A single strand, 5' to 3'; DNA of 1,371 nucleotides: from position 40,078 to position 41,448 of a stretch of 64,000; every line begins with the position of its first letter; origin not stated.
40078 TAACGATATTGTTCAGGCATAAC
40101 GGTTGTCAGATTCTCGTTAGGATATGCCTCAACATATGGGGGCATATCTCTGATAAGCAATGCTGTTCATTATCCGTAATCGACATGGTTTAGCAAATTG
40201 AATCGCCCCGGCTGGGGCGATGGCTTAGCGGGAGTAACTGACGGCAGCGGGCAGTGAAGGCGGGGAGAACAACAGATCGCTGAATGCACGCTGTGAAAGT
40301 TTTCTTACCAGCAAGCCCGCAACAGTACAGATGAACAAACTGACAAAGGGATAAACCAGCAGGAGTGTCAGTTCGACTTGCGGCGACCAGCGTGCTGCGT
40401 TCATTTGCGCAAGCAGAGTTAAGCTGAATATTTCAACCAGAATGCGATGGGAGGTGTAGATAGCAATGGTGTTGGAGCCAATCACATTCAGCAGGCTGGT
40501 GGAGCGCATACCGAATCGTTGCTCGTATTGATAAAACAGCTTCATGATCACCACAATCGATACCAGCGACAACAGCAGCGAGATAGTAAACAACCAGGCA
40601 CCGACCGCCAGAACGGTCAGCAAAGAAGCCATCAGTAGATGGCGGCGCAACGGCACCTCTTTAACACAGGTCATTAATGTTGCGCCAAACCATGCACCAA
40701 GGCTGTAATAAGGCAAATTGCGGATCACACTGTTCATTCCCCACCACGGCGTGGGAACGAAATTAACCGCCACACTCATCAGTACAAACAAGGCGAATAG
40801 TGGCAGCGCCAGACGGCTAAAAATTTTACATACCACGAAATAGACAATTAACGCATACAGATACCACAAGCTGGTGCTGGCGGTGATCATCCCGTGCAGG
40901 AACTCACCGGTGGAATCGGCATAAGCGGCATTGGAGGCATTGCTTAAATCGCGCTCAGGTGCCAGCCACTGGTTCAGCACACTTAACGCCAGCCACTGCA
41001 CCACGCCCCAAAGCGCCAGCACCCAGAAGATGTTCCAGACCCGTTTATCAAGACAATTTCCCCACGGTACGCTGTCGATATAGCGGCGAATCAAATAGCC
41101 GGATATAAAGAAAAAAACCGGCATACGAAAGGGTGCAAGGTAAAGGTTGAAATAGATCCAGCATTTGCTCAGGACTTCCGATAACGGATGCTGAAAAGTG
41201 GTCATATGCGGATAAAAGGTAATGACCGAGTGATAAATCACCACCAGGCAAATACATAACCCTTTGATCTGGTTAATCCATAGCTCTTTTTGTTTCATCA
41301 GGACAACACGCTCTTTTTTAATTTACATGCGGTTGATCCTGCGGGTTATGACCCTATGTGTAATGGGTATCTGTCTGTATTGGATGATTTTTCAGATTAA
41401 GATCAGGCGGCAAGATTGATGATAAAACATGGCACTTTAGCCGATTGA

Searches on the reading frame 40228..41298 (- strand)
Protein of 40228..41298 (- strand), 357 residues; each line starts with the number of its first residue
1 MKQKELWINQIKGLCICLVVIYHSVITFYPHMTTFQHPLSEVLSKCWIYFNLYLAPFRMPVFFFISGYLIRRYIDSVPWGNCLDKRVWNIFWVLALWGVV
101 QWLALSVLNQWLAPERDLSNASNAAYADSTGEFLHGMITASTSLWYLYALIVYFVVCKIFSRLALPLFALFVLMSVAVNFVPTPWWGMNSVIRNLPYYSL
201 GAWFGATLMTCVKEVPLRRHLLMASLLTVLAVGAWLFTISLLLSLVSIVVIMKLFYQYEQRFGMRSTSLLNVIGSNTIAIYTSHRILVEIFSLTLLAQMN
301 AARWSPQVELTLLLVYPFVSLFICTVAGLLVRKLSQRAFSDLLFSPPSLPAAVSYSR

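Call 28: find_encoding_contigs(protein=window:40228-41298:-, flank=6500, max_places=10)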
Protein seq(357 aa) (357 aa): 24 contigs read that carry it; 1 place shown.
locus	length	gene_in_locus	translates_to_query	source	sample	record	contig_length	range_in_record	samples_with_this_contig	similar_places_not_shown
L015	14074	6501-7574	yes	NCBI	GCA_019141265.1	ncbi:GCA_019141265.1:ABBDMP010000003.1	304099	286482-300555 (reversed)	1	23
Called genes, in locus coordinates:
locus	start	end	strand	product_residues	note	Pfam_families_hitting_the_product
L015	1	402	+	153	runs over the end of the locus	-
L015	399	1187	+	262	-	PF04536:TPM_phosphatase (weak)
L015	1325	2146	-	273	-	PF02146:SIR2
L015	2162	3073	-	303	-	PF00480:ROK, PF02685:Glucokinase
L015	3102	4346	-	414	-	PF12704:MacB_PCD, PF02687:FtsX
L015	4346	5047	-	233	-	PF00005:ABC_tran, PF02463:SMC_N (weak), PF13304:AAA_21 (faint)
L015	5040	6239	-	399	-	PF12704:MacB_PCD, PF02687:FtsX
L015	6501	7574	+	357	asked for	PF01757:Acyl_transf_3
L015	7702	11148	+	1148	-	PF14814:UB2H (weak), PF17757:UvrB_inter, PF21132:MFD_D3, PF02559:CarD_TRCF_RID, PF00270:DEAD, PF04851:ResIII, PF00271:Helicase_C, PF03461:TRCF, +1 more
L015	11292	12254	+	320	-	PF01476:LysM (weak), PF03734:YkuD, PF17969:Ldt_C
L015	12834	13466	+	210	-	PF00440:TetR_N, PF16925:TetR_C_13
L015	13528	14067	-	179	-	PF13441:Gly-zipper_YMGG (weak), PF05433:Rick_17kDa_Anti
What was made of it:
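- Tried and rejected: Exact-protein look-ups collapse similar contigs, so the bhsA state of the 23 other YcfT-matching contigs could not be read (call 28).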
